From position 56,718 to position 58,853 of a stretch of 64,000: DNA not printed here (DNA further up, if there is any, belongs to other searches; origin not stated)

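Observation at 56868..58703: Unusual domain fusion: heterodisulfide-reductase-like CCG/Fe-S module joined to a TVP38/DedA membrane protein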

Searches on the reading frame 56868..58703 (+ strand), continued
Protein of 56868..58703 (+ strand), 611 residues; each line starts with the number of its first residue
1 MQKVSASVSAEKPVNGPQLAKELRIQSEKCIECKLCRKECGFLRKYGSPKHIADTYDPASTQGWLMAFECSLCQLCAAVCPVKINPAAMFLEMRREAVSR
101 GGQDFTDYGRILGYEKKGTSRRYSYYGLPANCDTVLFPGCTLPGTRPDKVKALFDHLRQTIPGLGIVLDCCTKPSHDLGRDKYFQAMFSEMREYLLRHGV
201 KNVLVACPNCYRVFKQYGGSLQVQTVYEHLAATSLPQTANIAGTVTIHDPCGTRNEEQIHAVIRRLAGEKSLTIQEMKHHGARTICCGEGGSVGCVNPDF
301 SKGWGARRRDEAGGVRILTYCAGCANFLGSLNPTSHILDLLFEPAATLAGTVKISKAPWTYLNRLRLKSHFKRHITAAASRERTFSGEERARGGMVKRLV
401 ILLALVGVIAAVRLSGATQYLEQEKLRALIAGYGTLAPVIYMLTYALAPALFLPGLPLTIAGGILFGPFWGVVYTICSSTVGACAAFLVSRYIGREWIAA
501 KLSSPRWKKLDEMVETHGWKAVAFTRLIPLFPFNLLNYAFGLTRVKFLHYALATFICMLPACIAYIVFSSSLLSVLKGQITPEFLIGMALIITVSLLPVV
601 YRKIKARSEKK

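Call 58: search_protein_families(library=pfam, proteins=[P0145, P0148, P0150, P0151, P0153, P0155, P0163, P0165, P0218, P0235], max_evalue=0.001)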
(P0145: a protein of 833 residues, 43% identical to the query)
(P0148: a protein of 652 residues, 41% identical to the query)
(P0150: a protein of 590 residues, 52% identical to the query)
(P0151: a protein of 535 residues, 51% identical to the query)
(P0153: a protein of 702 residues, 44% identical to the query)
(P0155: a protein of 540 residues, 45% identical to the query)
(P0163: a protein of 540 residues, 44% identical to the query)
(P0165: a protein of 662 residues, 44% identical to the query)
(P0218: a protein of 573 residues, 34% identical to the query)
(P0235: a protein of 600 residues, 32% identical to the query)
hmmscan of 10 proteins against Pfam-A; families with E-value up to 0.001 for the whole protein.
P0145 (833 aa): 7 families
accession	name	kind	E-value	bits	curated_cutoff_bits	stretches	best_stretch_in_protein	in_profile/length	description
PF09335.16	VTT_dom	-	8.4e-26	91.3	33.9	1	59-175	2-122/123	VTT domain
PF13534.11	Fer4_17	-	4.3e-08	34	22.2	1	264-320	2-61/61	4Fe-4S dicluster domain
PF02754.22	CCG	-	1.4e-07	32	20.6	0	480-564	1-85/85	Cysteine-rich domain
PF13183.11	Fer4_8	-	7.6e-07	30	27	1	261-318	2-67/68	4Fe-4S dicluster domain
PF13237.11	Fer4_10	-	1.3e-06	28.6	25.5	0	262-274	7-19/53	4Fe-4S dicluster domain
PF12838.12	Fer4_7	-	0.00023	22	27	1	264-317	2-50/52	4Fe-4S dicluster domain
PF13187.11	Fer4_9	-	0.00052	20.4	27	1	264-318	2-50/52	4Fe-4S dicluster domain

P0148 (652 aa): 6 families
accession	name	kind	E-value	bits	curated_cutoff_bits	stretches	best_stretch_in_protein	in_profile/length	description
PF09335.16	VTT_dom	-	8e-22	78.5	33.9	1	80-190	8-123/123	VTT domain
PF02754.22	CCG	-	1.3e-09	38.4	20.6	1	510-594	1-85/85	Cysteine-rich domain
PF13183.11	Fer4_8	-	2.9e-08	34.6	27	1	282-339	2-68/68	4Fe-4S dicluster domain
PF13534.11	Fer4_17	-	7.2e-08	33.3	22.2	1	284-340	1-61/61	4Fe-4S dicluster domain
PF12838.12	Fer4_7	-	4.2e-05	24.4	27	1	284-339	1-52/52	4Fe-4S dicluster domain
PF13187.11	Fer4_9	-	0.00069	20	27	1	284-338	1-50/52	4Fe-4S dicluster domain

P0150 (590 aa): 7 families
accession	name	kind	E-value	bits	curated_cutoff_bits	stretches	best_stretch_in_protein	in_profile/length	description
PF02754.22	CCG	-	7e-17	61.7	20.6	2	242-325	1-84/85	Cysteine-rich domain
PF13534.11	Fer4_17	-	5.8e-10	40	22.2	1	25-81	1-61/61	4Fe-4S dicluster domain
PF13183.11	Fer4_8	-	3.7e-07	31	27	1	25-80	4-68/68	4Fe-4S dicluster domain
PF13187.11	Fer4_9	-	1.2e-05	25.7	27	1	25-79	1-50/52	4Fe-4S dicluster domain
PF13237.11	Fer4_10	-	5.9e-05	23.3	25.5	1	22-77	5-53/53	4Fe-4S dicluster domain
PF00037.32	Fer4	-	0.00064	19.9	21.1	0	66-79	8-21/24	4Fe-4S binding domain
PF12838.12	Fer4_7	-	0.00091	20.1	27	1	26-79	2-51/52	4Fe-4S dicluster domain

P0151 (535 aa): 6 families
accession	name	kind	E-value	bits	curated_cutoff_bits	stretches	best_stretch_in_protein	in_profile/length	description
PF00072.30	Response_reg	-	1.3e-18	67.6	30.2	1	379-489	2-111/111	Response regulator receiver domain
PF02754.22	CCG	-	3e-11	43.7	20.6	1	229-311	2-84/85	Cysteine-rich domain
PF13534.11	Fer4_17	-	5.5e-07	30.5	22.2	1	14-69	2-61/61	4Fe-4S dicluster domain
PF13183.11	Fer4_8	-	8.1e-07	29.9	27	1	12-67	3-67/68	4Fe-4S dicluster domain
PF12838.12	Fer4_7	-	0.00044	21.1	27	1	13-66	1-50/52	4Fe-4S dicluster domain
PF13187.11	Fer4_9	-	0.00081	19.8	27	1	13-66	1-49/52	4Fe-4S dicluster domain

P0153 (702 aa): 4 families
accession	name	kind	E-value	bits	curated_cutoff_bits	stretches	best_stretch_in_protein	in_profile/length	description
PF03706.18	LPG_synthase_TM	-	1.2e-37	130.4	33.4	1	392-679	2-300/302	Lysylphosphatidylglycerol synthase TM region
PF02754.22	CCG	-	3.5e-09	37.1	20.6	1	239-323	1-85/85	Cysteine-rich domain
PF13534.11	Fer4_17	-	2.1e-07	31.8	22.2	1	23-79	1-61/61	4Fe-4S dicluster domain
PF13183.11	Fer4_8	-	6.1e-07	30.3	27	1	22-78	3-68/68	4Fe-4S dicluster domain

P0155 (540 aa): 5 families
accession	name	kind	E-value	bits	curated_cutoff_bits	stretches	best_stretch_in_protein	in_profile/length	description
PF13534.11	Fer4_17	-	3.7e-08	34.2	22.2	1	94-149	2-61/61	4Fe-4S dicluster domain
PF02754.22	CCG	-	3.3e-07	30.7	20.6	0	310-392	2-84/85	Cysteine-rich domain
PF13183.11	Fer4_8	-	8e-07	29.9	27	1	91-147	2-67/68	4Fe-4S dicluster domain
PF13187.11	Fer4_9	-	1.3e-05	25.6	27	1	93-147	1-50/52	4Fe-4S dicluster domain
PF13237.11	Fer4_10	-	0.00093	19.5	25.5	0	132-156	7-22/53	4Fe-4S dicluster domain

P0163 (540 aa): 6 families
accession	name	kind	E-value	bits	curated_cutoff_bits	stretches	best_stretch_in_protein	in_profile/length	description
PF02754.22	CCG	-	5.4e-13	49.3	20.6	1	230-313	1-84/85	Cysteine-rich domain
PF13183.11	Fer4_8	-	2.1e-09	38.2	27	1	13-69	2-68/68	4Fe-4S dicluster domain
PF13534.11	Fer4_17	-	1.5e-08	35.5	22.2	1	16-70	2-61/61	4Fe-4S dicluster domain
PF13187.11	Fer4_9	-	7.6e-05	23.1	27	1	16-68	2-50/52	4Fe-4S dicluster domain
PF12838.12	Fer4_7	-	0.00038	21.3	27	1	16-68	2-51/52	4Fe-4S dicluster domain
PF13237.11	Fer4_10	-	0.00096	19.5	25.5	0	54-72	8-22/53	4Fe-4S dicluster domain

P0165 (662 aa): 5 families
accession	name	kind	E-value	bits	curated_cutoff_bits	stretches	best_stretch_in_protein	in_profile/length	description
PF00581.25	Rhodanese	-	8.2e-33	113.3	22.2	2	555-658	2-101/102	Rhodanese-like domain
PF02754.22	CCG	-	1.5e-12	47.9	20.6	1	238-321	1-84/85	Cysteine-rich domain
PF13534.11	Fer4_17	-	1.6e-07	32.2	22.2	1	24-79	2-61/61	4Fe-4S dicluster domain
PF13183.11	Fer4_8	-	1.4e-06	29.1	27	1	21-77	2-67/68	4Fe-4S dicluster domain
PF13187.11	Fer4_9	-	0.00061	20.2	27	1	24-77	2-50/52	4Fe-4S dicluster domain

P0218 (573 aa): 7 families
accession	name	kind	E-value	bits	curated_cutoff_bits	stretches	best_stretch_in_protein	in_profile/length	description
PF09335.16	VTT_dom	-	8.3e-27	94.5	33.9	1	413-530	1-122/123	VTT domain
PF02754.22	CCG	-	5.6e-07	30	20.6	0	235-310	3-82/85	Cysteine-rich domain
PF13183.11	Fer4_8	-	6e-07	30.3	27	1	24-72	3-67/68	4Fe-4S dicluster domain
PF13534.11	Fer4_17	-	4e-06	27.7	22.2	0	18-38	38-58/61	4Fe-4S dicluster domain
PF13237.11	Fer4_10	-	1.8e-05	25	25.5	1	25-70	8-53/53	4Fe-4S dicluster domain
PF13187.11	Fer4_9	-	4.8e-05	23.7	27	1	25-72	1-50/52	4Fe-4S dicluster domain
PF13484.11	Fer4_16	-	0.00014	23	30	0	23-38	50-65/66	4Fe-4S double cluster binding domain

P0235 (600 aa): 4 families
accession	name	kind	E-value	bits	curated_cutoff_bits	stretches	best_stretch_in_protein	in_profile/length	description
PF02754.22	CCG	-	8.9e-15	55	20.6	2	343-421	2-83/85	Cysteine-rich domain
PF09335.16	VTT_dom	-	9.2e-13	49.2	33.9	1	70-179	8-121/123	VTT domain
PF13534.11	Fer4_17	-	7.9e-06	26.8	22.2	1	238-291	1-59/61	4Fe-4S dicluster domain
PF13183.11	Fer4_8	-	2.7e-05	25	27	1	238-291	4-67/68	4Fe-4S dicluster domain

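Call 65: search_protein_families(library=pfam, proteins=[P0212, P0220, P0273, P0238, P0256, P0221, P0139, L079:7779-8957:+, L081:7989-8969:+, L064:8127-9590:+], max_evalue=0.001)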
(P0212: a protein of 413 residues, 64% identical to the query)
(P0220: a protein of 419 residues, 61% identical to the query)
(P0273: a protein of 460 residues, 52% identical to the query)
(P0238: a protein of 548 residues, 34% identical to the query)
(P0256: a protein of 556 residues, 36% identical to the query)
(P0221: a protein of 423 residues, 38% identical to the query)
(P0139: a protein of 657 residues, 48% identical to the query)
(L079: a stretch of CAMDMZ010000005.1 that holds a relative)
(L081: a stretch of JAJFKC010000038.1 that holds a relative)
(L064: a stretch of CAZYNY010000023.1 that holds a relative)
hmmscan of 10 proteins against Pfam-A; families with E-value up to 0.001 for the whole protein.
P0212 (413 aa): 1 family
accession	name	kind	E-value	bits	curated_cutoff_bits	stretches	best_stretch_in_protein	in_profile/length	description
PF09335.16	VTT_dom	-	6.7e-27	94.8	33.9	1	49-165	1-121/123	VTT domain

P0220 (419 aa): 1 family
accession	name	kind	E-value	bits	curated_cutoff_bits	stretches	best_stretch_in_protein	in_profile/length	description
PF09335.16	VTT_dom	-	3e-28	99.2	33.9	1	50-167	1-122/123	VTT domain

P0273 (460 aa): 2 families
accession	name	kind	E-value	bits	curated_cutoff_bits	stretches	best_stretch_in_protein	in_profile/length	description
PF11249.13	DUF3047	-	6.3e-80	267.8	27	1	260-455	2-197/198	Protein of unknown function (DUF3047)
PF09335.16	VTT_dom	-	2.3e-25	89.9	33.9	1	62-178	1-122/123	VTT domain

P0238 (548 aa): 2 families
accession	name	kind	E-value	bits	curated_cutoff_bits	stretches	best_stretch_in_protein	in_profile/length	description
PF09335.16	VTT_dom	-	8.4e-25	88.1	33.9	1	388-505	1-122/123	VTT domain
PF02754.22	CCG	-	1.9e-07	31.5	20.6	1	103-183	2-84/85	Cysteine-rich domain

P0256 (556 aa): 8 families
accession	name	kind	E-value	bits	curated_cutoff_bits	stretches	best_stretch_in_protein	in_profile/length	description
PF09335.16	VTT_dom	-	4.2e-25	89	33.9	1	404-520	3-123/123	VTT domain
PF13183.11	Fer4_8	-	1.7e-07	32.1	27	1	15-64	2-67/68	4Fe-4S dicluster domain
PF02754.22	CCG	-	5.5e-07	30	20.6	1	242-297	25-82/85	Cysteine-rich domain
PF13237.11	Fer4_10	-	1.1e-06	28.9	25.5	1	15-61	6-52/53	4Fe-4S dicluster domain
PF12797.12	Fer4_2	-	0.0004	20.6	24.5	1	16-30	8-22/22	4Fe-4S binding domain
PF13534.11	Fer4_17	-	0.00057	20.8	22.2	1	17-65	1-60/61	4Fe-4S dicluster domain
PF13187.11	Fer4_9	-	0.0007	20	27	1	17-64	1-50/52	4Fe-4S dicluster domain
PF00037.32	Fer4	-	0.00079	19.6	21.1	1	17-30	7-20/24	4Fe-4S binding domain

P0221 (423 aa): 3 families
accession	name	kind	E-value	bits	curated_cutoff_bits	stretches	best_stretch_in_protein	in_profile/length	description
PF09335.16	VTT_dom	-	8e-27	94.6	33.9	1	255-372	1-122/123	VTT domain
PF13534.11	Fer4_17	-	1.7e-07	32.1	22.2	1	10-67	1-61/61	4Fe-4S dicluster domain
PF13183.11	Fer4_8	-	4.4e-07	30.8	27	1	8-65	2-67/68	4Fe-4S dicluster domain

P0139 (657 aa): 6 families
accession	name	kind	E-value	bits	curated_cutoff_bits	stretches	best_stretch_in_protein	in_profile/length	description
PF09335.16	VTT_dom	-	5.2e-25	88.7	33.9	1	487-604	1-122/123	VTT domain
PF02754.22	CCG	-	4.2e-08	33.6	20.6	1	257-339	2-84/85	Cysteine-rich domain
PF13534.11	Fer4_17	-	5.3e-08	33.7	22.2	1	24-95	2-60/61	4Fe-4S dicluster domain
PF13183.11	Fer4_8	-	2.3e-07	31.7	27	1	23-94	4-67/68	4Fe-4S dicluster domain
PF13237.11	Fer4_10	-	1.5e-06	28.5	25.5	0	80-93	8-21/53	4Fe-4S dicluster domain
PF13187.11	Fer4_9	-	0.00017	22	27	1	24-94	2-50/52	4Fe-4S dicluster domain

L079:7779-8957:+ (392 aa): 2 families
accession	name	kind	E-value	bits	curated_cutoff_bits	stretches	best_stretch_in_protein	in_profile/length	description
PF09335.16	VTT_dom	-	2e-25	90.1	33.9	1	123-239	1-122/123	VTT domain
PF00581.25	Rhodanese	-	2.1e-15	57.5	22.2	1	283-377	2-101/102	Rhodanese-like domain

L081:7989-8969:+ (326 aa): 2 families
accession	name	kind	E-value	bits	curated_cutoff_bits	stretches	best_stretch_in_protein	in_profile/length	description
PF09335.16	VTT_dom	-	3.4e-29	102.3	33.9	1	60-176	1-122/123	VTT domain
PF00581.25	Rhodanese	-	1.1e-17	64.8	22.2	1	222-313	4-100/102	Rhodanese-like domain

L064:8127-9590:+ (487 aa): 2 families
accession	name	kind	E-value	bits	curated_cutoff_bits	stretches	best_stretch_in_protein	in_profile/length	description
PF11249.13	DUF3047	-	4.2e-80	268.4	27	1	271-466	2-197/198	Protein of unknown function (DUF3047)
PF09335.16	VTT_dom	-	4e-26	92.3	33.9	1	67-183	1-122/123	VTT domain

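Call 66: search_protein_families(library=ncbifam, proteins=[L029:9806-10564:+, L042:2090-2851:-, L042:10016-10867:+, L053:9760-10275:+, L019:10427-10930:-, L035:6295-7761:+, P0165, P0153, P0160, P0170], max_evalue=0.001)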
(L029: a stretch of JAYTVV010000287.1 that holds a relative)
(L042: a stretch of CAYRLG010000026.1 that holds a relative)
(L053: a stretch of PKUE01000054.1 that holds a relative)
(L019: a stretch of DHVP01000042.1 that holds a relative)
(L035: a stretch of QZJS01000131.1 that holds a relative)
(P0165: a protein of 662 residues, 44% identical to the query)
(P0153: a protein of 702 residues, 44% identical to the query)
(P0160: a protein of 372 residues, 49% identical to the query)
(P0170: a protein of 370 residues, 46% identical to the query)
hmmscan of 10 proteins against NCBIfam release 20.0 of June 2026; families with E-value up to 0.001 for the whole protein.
L029:9806-10564:+ (252 aa): 7 families
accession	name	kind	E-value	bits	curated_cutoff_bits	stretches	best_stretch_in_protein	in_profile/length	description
TIGR04182.1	glyco_TIGR04182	equivalog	3.1e-24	85.9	325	1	7-225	1-215/293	S-layer glycoprotein N-glycosyltransferase AglJ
NF041391.1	DPhHxTase_Halo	equivalog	4.1e-13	48.8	375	1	16-216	5-202/213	dolichyl-phosphate hexose transferase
NF058614.1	PPMAGASynPpgS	equivalog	2.2e-12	46.9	370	1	7-120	1-116/226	polyprenyl-phospho-N-acetylgalactosaminyl synthase PpgS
NF010496.0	PRK13915.1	equivalog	3.2e-11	42.9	262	1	3-108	28-145/307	glucosyl-3-phosphoglycerate synthase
TIGR04283.1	glyco_like_mftF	equivalog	3.7e-07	29.9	182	1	8-74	1-69/221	TIGR04283 family arsenosugar biosynthesis glycosyltransferase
TIGR03965.1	mycofact_glyco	equivalog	1.1e-05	24.5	280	1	4-115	72-189/467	mycofactocin biosynthesis glycosyltransferase MftF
TIGR03469.1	HpnB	hypoth_equivalog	0.0002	20.5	379.25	1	5-56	43-98/386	hopene-associated glycosyltransferase HpnB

L042:2090-2851:- (253 aa): 17 families
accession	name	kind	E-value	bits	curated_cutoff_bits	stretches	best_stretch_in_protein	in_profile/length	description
TIGR04283.1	glyco_like_mftF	equivalog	6.2e-46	156.7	182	1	11-227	1-210/221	TIGR04283 family arsenosugar biosynthesis glycosyltransferase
NF010496.0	PRK13915.1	equivalog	1.3e-18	67.1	262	1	7-117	29-147/307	glucosyl-3-phosphoglycerate synthase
TIGR04182.1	glyco_TIGR04182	equivalog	4.7e-14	52.5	325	1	11-132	2-118/293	S-layer glycoprotein N-glycosyltransferase AglJ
TIGR03937.1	PgaC_IcaA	equivalog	3.2e-10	39.5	422.3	1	7-119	43-157/407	poly-beta-1,6-N-acetyl-D-glucosamine synthase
NF047588.1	GlcsyltransPgfSStrep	equivalog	5.5e-09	35.7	500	1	11-120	3-118/308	glycosyltransferase PgfS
NF007986.1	PRK10714.1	equivalog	1e-08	34.6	529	1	8-122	5-125/316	undecaprenyl-phosphate 4-deoxy-4-formamido-L-arabinose transferase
NF041865.1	EpsU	equivalog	2.4e-08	33.4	700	1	9-114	39-149/394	exopolysaccharide biosynthesis GT2 family glycosyltransferase EpsU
TIGR03965.1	mycofact_glyco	equivalog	5.7e-08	32.1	280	1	8-118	73-184/467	mycofactocin biosynthesis glycosyltransferase MftF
NF041875.1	EPS_EpsD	equivalog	5.8e-08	32.5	370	1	11-116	1-108/325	exopolysaccharide biosynthesis glycosyltransferase EpsD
NF045692.1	OglycostaseCruG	equivalog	1.4e-07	30.8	600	1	9-89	41-127/386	2'-O-glycosyltransferase CruG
NF007482.0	PRK10073.1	equivalog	1.4e-07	30.8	423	1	9-110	6-108/334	glycosyltransferase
NF058614.1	PPMAGASynPpgS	equivalog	2.4e-07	30.4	370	1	13-130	4-117/226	polyprenyl-phospho-N-acetylgalactosaminyl synthase PpgS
NF041391.1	DPhHxTase_Halo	equivalog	4.7e-07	29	375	1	17-156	3-134/213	dolichyl-phosphate hexose transferase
TIGR04242.1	nodulat_NodC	equivalog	8.6e-06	25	550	1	8-124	47-166/395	chitooligosaccharide synthase NodC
TIGR03469.1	HpnB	hypoth_equivalog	4e-05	22.8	379.25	1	10-63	45-100/386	hopene-associated glycosyltransferase HpnB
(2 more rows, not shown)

L042:10016-10867:+ (283 aa): 0 families

L053:9760-10275:+ (171 aa): 0 families

L019:10427-10930:- (167 aa): 1 family
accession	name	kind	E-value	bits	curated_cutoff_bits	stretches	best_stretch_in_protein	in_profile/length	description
NF045576.1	BT_3928_fam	equivalog_domain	9.4e-13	48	250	1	24-161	3-144/358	BT_3928 family protein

L035:6295-7761:+ (488 aa): 1 family
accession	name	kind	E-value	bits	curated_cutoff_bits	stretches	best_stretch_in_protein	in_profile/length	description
NF038066.1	MptB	equivalog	4e-07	28.8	40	1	92-285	147-336/553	polyprenol phosphomannose-dependent alpha 1,6 mannosyltransferase MptB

P0165 (662 aa): 16 families
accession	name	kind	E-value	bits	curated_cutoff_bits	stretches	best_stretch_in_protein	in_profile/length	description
NF045663.1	diclust_near_Sec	equivalog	1.7e-64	218.2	530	1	26-375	310-672/759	pyridine nucleotide-disulfide oxidoreductase/dicluster-binding protein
NF008557.0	PRK11493.1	equivalog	3.9e-19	68.8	250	1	435-657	42-270/281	3-mercaptopyruvate sulfurtransferase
NF004898.0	PRK06259.1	equivalog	3.6e-16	58.9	385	1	20-318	132-460/488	fumarate reductase (CoM/CoB) subunit TfrB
NF045521.1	rhoda_near_glyco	subfamily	8.3e-12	45.1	145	1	552-658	19-110/144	rhodanese homology domain-containing protein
NF045670.1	quin_L_LdhH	equivalog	2.8e-10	39.1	800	1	128-318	469-682/706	L-lactate dehydrogenase (quinone) large subunit LdhH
NF006444.0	PRK08762.1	equivalog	1.7e-08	33.6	449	1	552-660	16-111/387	molybdopterin-synthase adenylyltransferase MoeB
TIGR00273.1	TIGR00273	equivalog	2.1e-07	30.2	444.8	1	24-108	295-389/432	LutB/LldF family L-lactate oxidation iron-sulfur protein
NF045796.1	DsrK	equivalog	2.9e-07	29.5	400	1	220-288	306-376/453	sulfate reduction electron transfer complex DsrMKJOP subunit DsrK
NF045694.1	seleno_TsoB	exception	2.9e-07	29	805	1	556-658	53-151/572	rhodanese/DsbD fusion-like selenoprotein TsoB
NF005646.0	PRK07411.1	equivalog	7.4e-07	28.6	633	1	556-659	291-382/390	molybdopterin-synthase adenylyltransferase MoeB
NF001133.1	PRK00142.1-1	equivalog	1.7e-06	27.8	170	1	563-657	120-204/229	oxygen-dependent tRNA uridine(34) hydroxylase TrhO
NF045724.1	ferredox_TmcB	equivalog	2.1e-06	26.6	735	1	222-303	298-380/430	electron transfer complex ferredoxin TmcB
NF005902.0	PRK07878.1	equivalog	1.6e-05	24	647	1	558-659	294-384/392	adenylyltransferase/sulfurtransferase MoeZ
NF008434.0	PRK11274.1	equivalog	3.3e-05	23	333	1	232-334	299-403/409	glycolate oxidase subunit GlcF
NF008369.0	PRK11168.1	equivalog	0.00014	20.9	278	0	18-95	7-91/401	anaerobic glycerol-3-phosphate dehydrogenase subunit C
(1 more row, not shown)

P0153 (702 aa): 9 families
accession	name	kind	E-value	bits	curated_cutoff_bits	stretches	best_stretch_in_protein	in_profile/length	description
NF045663.1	diclust_near_Sec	equivalog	4.3e-62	210.3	530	1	24-379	306-675/759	pyridine nucleotide-disulfide oxidoreductase/dicluster-binding protein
NF004898.0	PRK06259.1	equivalog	4.8e-12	45.3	385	1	62-324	186-465/488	fumarate reductase (CoM/CoB) subunit TfrB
TIGR00374.1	TIGR00374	subfamily_domain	5.1e-12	45.8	43.2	1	396-672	2-297/323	flippase-like domain-containing protein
NF045724.1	ferredox_TmcB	equivalog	4e-08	32.2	735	1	219-299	295-375/430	electron transfer complex ferredoxin TmcB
NF033480.1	bifunc_MprF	equivalog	6.8e-07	27.9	600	1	391-676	9-285/841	bifunctional lysylphosphatidylglycerol flippase/synthetase MprF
NF008434.0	PRK11274.1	equivalog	5.9e-06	25.5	333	1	233-337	299-405/409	glycolate oxidase subunit GlcF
NF045711.1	sulf_resp_HmcF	equivalog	6.8e-05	21.8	750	0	234-299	332-401/457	sulfate respiration complex iron-sulfur protein HmcF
NF045670.1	quin_L_LdhH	equivalog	0.00012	20.5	800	1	129-318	470-681/706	L-lactate dehydrogenase (quinone) large subunit LdhH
NF045796.1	DsrK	equivalog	0.00067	18.4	400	0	221-318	307-409/453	sulfate reduction electron transfer complex DsrMKJOP subunit DsrK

P0160 (372 aa): 9 families
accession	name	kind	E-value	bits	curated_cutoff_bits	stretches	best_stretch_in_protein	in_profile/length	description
NF045663.1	diclust_near_Sec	equivalog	5.8e-59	199.9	530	1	14-359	304-665/759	pyridine nucleotide-disulfide oxidoreductase/dicluster-binding protein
NF004898.0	PRK06259.1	equivalog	7.7e-12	44.6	385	1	50-308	184-459/488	fumarate reductase (CoM/CoB) subunit TfrB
NF045724.1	ferredox_TmcB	equivalog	8.2e-09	34.5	735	1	225-296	311-382/430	electron transfer complex ferredoxin TmcB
NF045670.1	quin_L_LdhH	equivalog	1.8e-08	33.2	800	1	117-309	468-682/706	L-lactate dehydrogenase (quinone) large subunit LdhH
NF008369.0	PRK11168.1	equivalog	5.4e-06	25.5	278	0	116-285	167-348/401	anaerobic glycerol-3-phosphate dehydrogenase subunit C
NF008434.0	PRK11274.1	equivalog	1.6e-05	24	333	1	223-325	299-403/409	glycolate oxidase subunit GlcF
NF004540.0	PRK05888.2-1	equivalog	3.4e-05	23.4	215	1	12-88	42-120/139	NADH-quinone oxidoreductase subunit NuoI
TIGR00273.1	TIGR00273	equivalog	0.00029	19.8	444.8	0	47-83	338-374/432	LutB/LldF family L-lactate oxidation iron-sulfur protein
TIGR01971.1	NuoI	subfamily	0.0004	20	113.05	1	14-70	42-99/121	NADH-quinone oxidoreductase, chain I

P0170 (370 aa): 4 families
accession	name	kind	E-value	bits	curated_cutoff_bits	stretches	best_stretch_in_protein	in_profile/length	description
NF045663.1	diclust_near_Sec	equivalog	5.1e-50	170.3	530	1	23-367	310-661/759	pyridine nucleotide-disulfide oxidoreductase/dicluster-binding protein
NF004898.0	PRK06259.1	equivalog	4.3e-06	25.6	385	1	129-327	266-469/488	fumarate reductase (CoM/CoB) subunit TfrB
NF045670.1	quin_L_LdhH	equivalog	0.0002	19.7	800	0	127-217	469-562/706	L-lactate dehydrogenase (quinone) large subunit LdhH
TIGR00273.1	TIGR00273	equivalog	0.00047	19.1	444.8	1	60-93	342-375/432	LutB/LldF family L-lactate oxidation iron-sulfur protein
